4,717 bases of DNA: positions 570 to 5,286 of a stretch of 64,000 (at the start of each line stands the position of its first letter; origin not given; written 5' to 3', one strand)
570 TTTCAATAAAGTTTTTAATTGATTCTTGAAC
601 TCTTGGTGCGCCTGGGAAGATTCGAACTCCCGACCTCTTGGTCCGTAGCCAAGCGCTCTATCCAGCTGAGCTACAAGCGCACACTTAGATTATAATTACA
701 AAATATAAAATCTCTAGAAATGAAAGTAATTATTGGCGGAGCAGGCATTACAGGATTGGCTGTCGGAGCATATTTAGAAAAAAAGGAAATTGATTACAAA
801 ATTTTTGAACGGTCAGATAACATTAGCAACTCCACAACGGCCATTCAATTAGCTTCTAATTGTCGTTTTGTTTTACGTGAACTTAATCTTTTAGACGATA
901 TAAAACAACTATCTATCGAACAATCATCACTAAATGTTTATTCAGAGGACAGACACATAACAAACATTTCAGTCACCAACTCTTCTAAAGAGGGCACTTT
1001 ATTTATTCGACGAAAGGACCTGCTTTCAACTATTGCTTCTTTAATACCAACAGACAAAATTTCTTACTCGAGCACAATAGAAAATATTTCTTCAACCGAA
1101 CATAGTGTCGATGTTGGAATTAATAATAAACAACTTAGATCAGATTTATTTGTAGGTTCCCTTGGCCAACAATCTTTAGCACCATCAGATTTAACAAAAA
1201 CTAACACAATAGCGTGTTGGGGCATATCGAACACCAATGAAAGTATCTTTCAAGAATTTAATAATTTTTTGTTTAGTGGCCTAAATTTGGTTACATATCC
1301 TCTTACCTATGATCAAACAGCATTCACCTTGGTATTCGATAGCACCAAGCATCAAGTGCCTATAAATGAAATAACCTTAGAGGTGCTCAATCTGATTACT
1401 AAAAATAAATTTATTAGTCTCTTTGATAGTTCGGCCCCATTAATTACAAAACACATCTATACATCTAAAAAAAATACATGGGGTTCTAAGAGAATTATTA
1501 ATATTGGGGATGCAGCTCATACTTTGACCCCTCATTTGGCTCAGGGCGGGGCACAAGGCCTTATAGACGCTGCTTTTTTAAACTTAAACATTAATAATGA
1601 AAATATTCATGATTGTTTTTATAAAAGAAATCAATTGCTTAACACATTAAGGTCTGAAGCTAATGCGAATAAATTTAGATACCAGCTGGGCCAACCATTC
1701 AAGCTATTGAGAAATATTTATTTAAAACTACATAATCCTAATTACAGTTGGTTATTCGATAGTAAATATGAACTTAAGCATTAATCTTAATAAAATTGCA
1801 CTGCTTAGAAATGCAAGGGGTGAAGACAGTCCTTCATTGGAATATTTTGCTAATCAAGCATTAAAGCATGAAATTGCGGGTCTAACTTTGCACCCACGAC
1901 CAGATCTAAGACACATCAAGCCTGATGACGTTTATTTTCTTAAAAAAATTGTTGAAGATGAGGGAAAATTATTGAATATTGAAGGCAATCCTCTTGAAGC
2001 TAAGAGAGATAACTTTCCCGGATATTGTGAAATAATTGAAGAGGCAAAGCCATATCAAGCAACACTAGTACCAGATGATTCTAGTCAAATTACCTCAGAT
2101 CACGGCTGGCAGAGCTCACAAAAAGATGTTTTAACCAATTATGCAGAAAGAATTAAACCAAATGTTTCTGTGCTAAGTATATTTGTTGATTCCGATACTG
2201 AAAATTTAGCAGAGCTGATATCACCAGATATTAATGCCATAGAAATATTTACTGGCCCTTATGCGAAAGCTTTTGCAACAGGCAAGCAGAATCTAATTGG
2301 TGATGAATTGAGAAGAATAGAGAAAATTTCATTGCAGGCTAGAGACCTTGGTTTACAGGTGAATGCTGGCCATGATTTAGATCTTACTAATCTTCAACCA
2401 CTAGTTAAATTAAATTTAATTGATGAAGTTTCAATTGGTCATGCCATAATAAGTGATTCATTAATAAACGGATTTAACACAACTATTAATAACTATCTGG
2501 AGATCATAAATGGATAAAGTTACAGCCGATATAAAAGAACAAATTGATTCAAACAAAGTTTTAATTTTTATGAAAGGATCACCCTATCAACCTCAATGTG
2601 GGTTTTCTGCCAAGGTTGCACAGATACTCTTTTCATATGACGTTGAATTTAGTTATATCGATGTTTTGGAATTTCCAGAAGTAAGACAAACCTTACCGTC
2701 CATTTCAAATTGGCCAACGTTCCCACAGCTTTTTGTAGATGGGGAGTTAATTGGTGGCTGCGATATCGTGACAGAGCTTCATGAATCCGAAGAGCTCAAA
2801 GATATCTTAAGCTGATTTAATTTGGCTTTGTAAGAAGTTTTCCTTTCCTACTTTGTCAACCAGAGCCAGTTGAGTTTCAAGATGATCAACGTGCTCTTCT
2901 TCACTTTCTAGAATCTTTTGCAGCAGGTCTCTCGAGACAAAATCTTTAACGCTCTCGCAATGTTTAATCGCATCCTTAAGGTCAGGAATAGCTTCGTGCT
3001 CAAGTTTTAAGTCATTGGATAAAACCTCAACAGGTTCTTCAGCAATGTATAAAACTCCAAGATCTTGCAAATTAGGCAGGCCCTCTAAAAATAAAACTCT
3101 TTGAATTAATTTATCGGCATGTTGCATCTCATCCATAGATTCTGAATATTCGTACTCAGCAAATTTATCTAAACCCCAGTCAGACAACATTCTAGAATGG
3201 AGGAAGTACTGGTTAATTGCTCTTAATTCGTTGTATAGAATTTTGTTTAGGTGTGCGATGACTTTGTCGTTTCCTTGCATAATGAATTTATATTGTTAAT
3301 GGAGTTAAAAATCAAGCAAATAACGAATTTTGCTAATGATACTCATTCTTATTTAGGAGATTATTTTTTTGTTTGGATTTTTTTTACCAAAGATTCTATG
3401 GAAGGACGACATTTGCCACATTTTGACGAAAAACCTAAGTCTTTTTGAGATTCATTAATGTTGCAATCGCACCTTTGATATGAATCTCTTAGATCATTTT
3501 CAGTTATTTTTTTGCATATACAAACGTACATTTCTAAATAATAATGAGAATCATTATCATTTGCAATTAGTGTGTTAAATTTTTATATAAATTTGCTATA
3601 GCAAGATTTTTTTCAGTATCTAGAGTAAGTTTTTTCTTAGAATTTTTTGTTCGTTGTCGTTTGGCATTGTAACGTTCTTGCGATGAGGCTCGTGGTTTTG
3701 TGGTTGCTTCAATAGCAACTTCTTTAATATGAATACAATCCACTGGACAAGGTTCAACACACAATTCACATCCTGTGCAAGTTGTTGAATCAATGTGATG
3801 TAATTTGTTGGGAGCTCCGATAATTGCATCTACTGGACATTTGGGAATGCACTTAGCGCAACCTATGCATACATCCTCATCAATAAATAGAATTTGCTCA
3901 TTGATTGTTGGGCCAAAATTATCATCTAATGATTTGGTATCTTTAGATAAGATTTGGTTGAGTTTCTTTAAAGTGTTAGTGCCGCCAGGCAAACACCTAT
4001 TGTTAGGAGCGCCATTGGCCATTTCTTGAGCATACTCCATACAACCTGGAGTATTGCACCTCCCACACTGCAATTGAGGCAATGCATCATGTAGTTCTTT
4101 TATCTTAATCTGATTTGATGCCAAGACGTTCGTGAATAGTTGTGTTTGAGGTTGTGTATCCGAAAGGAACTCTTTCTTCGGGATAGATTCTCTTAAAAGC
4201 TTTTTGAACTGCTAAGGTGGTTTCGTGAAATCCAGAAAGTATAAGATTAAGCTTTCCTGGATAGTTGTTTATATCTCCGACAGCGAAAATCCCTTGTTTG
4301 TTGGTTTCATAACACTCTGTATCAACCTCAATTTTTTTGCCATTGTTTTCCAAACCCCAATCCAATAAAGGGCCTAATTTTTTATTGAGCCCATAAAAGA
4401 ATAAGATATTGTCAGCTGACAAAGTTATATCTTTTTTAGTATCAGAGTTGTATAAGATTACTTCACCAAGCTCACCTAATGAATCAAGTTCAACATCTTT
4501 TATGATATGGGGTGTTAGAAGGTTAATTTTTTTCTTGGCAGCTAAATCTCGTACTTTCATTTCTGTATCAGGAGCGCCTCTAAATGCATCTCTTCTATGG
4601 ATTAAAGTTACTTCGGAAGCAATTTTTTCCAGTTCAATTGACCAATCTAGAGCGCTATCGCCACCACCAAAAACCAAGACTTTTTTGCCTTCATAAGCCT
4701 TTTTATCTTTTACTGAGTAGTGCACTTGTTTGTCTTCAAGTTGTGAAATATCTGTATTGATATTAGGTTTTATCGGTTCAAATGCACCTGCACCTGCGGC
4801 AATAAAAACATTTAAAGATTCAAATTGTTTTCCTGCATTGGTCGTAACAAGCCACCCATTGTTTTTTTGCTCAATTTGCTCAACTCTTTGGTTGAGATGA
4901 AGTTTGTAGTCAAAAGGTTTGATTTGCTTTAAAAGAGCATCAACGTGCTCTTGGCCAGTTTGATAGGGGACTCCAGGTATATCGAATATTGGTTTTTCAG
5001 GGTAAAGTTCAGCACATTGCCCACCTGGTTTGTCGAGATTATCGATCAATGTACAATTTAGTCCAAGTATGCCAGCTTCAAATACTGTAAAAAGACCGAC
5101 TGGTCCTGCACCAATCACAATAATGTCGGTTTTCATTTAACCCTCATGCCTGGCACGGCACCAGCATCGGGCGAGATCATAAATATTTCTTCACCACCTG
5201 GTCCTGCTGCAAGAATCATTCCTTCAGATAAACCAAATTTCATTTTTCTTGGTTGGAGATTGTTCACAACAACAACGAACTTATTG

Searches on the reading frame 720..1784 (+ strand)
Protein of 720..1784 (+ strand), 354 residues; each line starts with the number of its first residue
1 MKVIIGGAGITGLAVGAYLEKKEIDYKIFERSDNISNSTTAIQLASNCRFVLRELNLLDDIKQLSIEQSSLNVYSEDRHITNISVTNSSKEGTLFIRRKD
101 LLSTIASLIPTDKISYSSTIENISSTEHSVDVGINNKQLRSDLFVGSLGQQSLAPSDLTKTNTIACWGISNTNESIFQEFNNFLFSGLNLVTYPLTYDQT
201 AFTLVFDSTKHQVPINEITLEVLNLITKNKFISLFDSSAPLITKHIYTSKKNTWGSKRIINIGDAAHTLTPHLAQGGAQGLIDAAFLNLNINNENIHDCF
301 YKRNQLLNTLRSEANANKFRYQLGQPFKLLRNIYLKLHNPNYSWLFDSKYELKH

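Call 53: search_protein_families(library=pfam, proteins=[window:720-1784:+], max_evalue=0.0001)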
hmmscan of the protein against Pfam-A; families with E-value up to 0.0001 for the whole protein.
window:720-1784:+ (354 aa): 1 family
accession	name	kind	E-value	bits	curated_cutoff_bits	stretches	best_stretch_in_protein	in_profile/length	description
PF01494.25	FAD_binding_3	-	4e-06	26.7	22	0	2-287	3-314/349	FAD binding domain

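Call 54: search_protein_families(library=ncbifam, proteins=[window:720-1784:+], max_evalue=0.00001)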
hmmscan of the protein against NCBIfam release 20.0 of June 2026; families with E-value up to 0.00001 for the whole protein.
window:720-1784:+ (354 aa): 20 families
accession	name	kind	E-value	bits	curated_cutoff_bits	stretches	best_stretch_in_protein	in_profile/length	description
NF005243.0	PRK06753.1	equivalog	2.2e-27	95.9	365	2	1-160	1-160/374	hypothetical protein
NF005313.0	PRK06847.1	subfamily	1.3e-21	77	372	1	2-294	6-319/375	hypothetical protein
NF033623.1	urate_HpxO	equivalog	1.8e-21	76.5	500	2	2-160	1-164/381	FAD-dependent urate hydroxylase HpxO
NF005062.0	PRK06475.1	equivalog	5.2e-18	65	524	2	2-134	5-144/401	FAD-binding protein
NF006021.0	PRK08163.1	equivalog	3.4e-16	59.3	459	1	2-153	7-168/398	3-hydroxybenzoate 6-monooxygenase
NF005720.0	PRK07538.1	subfamily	2e-15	56.6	400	1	1-75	3-77/418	hypothetical protein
TIGR01984.1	UbiH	equivalog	2.3e-12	46.5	392.2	1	2-158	1-168/382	2-octaprenyl-6-methoxyphenyl hydroxylase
NF005566.0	PRK07236.1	subfamily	2.8e-12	46.3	333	1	2-159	8-161/386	hypothetical protein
TIGR03219.1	salicylate_mono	equivalog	2.8e-12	46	446.35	0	253-296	296-339/414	salicylate 1-monooxygenase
TIGR01988.1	Ubi-OHases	subfamily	5e-10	38.8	224.65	0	253-295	274-316/387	ubiquinone biosynthesis hydroxylase, UbiH/UbiF/VisC/COQ6 family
NF005761.0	PRK07588.1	equivalog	1.7e-09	37.1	454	1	1-151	1-157/392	FAD-binding domain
NF033476.1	tet_destruct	subfamily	1.1e-08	34.5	550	0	2-152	5-159/386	tetracycline destructase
NF004829.0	PRK06183.1-3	subfamily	2.6e-08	33.1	390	0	252-288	283-319/520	bifunctional 3-(3-hydroxy-phenyl)propionate/3-hydroxycinnamic acid hydroxylase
NF004831.0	PRK06183.1-5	equivalog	7.3e-08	31.3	546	0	242-287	263-311/568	bifunctional 3-(3-hydroxy-phenyl)propionate/3-hydroxycinnamic acid hydroxylase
NF004832.0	PRK06184.1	subfamily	4.4e-07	29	476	0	2-90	8-96/506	hypothetical protein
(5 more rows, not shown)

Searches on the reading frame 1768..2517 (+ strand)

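Call 53: search_protein_families(library=pfam, proteins=[window:1768-2517:+], max_evalue=0.0001)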
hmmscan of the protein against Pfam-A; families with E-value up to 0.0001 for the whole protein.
window:1768-2517:+ (249 aa): 1 family
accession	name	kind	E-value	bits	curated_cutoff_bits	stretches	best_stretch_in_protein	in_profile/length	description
PF03740.19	PdxJ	-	4.7e-62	209.6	24.5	1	2-247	1-234/234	Pyridoxal phosphate biosynthesis protein PdxJ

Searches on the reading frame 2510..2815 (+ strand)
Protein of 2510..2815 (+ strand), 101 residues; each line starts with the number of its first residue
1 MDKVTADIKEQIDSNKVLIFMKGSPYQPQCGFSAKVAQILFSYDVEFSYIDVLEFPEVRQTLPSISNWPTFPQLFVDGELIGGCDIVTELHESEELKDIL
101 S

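Call 19: search_protein_families(library=pfam, proteins=[window:2510-2815:+], max_evalue=0.001)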
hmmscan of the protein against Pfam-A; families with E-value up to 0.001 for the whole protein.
window:2510-2815:+ (101 aa): 1 family
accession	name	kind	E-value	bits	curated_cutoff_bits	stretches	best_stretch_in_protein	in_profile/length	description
PF00462.30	Glutaredoxin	-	2.7e-20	72.7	22.9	1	17-81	1-60/60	Glutaredoxin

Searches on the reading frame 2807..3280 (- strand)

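Call 19: search_protein_families(library=pfam, proteins=[window:2807-3280:-], max_evalue=0.001)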
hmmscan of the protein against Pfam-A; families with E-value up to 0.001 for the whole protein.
window:2807-3280:- (157 aa): 1 family
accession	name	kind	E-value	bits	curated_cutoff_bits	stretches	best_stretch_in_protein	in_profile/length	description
PF00210.30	Ferritin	-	5e-37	127.4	24.5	1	8-142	1-140/142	Ferritin-like domain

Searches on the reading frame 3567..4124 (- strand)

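Call 19: search_protein_families(library=pfam, proteins=[window:3567-4124:-], max_evalue=0.001)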
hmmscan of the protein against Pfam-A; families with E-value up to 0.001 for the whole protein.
window:3567-4124:- (185 aa): 10 families
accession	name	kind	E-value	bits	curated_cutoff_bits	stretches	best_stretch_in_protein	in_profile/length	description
PF14697.11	Fer4_21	-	1e-16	61.2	35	1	80-132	2-58/59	4Fe-4S dicluster domain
PF00037.32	Fer4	-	4.8e-11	42.4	21.1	2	80-101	2-23/24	4Fe-4S binding domain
PF13237.11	Fer4_10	-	1.9e-09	37.7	25.5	1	80-127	3-53/53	4Fe-4S dicluster domain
PF12838.12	Fer4_7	-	3e-09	37.7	27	1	115-140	1-26/52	4Fe-4S dicluster domain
PF04060.18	FeS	-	2.7e-08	33.8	23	1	15-46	1-33/33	Putative Fe-S cluster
PF12797.12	Fer4_2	-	3.9e-07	30.1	24.5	2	79-98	3-22/22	4Fe-4S binding domain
PF12837.12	Fer4_6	-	7.3e-06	26.1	25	1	81-101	4-24/24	4Fe-4S binding domain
PF13187.11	Fer4_9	-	1.3e-05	25.6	27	1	86-131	2-52/52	4Fe-4S dicluster domain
PF13484.11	Fer4_16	-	3.1e-05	25.1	30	0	115-161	1-49/66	4Fe-4S double cluster binding domain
PF25160.1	LdpA_Fe-S-bd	-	0.00037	20.6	27.6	0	81-101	23-43/49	LdpA Fe-S cluster-binding domain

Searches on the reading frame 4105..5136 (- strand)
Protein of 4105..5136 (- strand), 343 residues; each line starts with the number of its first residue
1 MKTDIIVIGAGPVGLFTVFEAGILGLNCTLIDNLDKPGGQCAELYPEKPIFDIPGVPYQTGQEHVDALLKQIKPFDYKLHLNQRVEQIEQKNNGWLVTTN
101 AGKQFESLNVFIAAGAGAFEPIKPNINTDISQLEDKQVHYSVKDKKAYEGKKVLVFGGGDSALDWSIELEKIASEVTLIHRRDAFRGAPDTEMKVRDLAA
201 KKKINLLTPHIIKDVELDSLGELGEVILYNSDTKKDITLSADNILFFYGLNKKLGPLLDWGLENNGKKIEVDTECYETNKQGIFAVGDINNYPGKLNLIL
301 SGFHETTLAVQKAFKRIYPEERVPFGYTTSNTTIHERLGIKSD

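Call 19: search_protein_families(library=pfam, proteins=[window:4105-5136:-], max_evalue=0.001)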
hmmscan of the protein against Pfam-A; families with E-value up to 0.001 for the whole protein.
window:4105-5136:- (343 aa): 7 families
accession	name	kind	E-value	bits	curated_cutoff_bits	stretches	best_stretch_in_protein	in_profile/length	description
PF07992.20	Pyr_redox_2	-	6.2e-27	95.2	26.1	1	4-292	2-280/291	Pyridine nucleotide-disulphide oxidoreductase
PF13738.12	Pyr_redox_3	-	2.2e-24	86.7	30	1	56-287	75-305/305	Pyridine nucleotide-disulphide oxidoreductase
PF00070.33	Pyr_redox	-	4.8e-15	56.3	22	1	152-228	1-79/82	Pyridine nucleotide-disulphide oxidoreductase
PF03486.20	HI0933_like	-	5e-10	39.7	50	0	4-38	2-36/244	HI0933-like protein Rossmann domain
PF01266.30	DAO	-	4e-07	30.3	27.9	0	65-121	152-208/353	FAD dependent oxidoreductase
PF13434.12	Lys_Orn_oxgnase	-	0.00045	19.9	21.3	0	75-193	108-233/339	L-lysine 6-monooxygenase/L-ornithine 5-monooxygenase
PF13450.12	NAD_binding_8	-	0.00049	20.8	21.9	0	7-60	1-54/68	NAD(P)-binding Rossmann-like domain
